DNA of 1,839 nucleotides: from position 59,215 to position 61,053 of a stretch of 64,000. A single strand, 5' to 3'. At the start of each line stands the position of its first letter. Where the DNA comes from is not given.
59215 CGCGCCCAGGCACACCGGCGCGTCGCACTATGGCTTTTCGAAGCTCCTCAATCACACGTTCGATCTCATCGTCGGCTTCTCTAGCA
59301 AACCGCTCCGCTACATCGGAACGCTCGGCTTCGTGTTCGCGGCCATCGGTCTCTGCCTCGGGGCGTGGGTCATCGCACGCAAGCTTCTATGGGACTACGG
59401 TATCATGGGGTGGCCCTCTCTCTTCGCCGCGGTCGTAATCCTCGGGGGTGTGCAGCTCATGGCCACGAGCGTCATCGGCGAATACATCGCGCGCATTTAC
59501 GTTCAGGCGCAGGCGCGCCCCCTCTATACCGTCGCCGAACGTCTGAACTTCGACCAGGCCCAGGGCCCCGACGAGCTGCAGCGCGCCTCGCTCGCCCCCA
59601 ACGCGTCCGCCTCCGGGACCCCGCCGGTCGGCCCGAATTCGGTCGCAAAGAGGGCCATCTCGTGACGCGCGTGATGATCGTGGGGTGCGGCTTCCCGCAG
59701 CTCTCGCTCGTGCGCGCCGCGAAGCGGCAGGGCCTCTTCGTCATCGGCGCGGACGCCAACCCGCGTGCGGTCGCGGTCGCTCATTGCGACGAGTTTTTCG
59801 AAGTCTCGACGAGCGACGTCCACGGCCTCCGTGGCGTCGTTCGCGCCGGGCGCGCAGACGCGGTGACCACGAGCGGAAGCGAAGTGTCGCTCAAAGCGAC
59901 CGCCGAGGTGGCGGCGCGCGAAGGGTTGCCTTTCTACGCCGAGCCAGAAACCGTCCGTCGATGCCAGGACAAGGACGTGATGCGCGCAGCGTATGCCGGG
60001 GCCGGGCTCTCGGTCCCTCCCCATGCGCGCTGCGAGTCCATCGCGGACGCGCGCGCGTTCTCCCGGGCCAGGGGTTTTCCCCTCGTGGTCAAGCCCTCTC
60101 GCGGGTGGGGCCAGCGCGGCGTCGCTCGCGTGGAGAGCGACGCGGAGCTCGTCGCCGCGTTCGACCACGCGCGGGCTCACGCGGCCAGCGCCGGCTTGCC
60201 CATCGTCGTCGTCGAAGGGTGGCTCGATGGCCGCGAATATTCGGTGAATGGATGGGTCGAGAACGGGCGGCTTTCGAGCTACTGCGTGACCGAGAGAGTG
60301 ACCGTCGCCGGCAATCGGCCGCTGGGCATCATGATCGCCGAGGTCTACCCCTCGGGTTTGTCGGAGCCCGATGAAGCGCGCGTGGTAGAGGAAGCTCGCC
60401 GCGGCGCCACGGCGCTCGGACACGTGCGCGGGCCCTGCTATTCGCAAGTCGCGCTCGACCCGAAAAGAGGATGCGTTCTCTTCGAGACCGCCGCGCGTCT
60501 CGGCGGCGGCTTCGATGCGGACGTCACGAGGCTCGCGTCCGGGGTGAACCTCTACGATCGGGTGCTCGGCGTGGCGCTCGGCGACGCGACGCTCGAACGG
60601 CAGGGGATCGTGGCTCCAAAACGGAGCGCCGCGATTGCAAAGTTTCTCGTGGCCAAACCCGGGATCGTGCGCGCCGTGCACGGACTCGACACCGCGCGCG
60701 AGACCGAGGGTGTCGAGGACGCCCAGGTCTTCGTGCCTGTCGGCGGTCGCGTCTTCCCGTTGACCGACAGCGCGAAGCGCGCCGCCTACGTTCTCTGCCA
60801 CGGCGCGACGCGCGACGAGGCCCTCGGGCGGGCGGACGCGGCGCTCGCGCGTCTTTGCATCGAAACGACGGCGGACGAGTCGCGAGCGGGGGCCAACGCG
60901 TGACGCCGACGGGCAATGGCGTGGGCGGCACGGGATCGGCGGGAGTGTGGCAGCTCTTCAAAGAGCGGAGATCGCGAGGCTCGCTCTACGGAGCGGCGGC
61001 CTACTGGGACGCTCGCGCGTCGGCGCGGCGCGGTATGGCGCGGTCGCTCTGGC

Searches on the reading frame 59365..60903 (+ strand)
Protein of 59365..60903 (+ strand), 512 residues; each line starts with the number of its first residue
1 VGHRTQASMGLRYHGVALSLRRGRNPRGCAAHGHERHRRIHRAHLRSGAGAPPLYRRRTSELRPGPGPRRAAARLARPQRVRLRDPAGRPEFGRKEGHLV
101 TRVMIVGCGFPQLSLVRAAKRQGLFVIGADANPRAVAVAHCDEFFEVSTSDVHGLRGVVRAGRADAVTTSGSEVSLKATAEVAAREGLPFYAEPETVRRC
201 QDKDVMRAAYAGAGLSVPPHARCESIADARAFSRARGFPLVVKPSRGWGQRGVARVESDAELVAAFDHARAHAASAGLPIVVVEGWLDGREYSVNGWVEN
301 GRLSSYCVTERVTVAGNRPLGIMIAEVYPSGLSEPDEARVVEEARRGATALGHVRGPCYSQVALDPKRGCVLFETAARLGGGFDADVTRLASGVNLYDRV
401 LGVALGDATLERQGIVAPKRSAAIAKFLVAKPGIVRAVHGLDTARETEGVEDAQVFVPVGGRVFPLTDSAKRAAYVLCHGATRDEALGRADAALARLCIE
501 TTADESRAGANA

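Call 29: search_protein_families(library=pfam, proteins=[window:59365-60903:+], max_evalue=0.00001)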
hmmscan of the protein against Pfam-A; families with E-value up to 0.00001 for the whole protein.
window:59365-60903:+ (512 aa): 3 families
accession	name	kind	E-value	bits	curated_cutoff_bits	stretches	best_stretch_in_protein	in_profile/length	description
PF18603.7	LAL_C2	-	1.7e-19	70.2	29.4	1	427-501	2-77/78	L-amino acid ligase C-terminal domain 2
PF02786.22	CPSase_L_D2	-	1.5e-10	41.4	19.8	1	202-407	1-206/211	Carbamoyl-phosphate synthase L chain, ATP binding domain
PF13535.11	ATP-grasp_4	-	5.1e-09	36.4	27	1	238-381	3-155/160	ATP-grasp domain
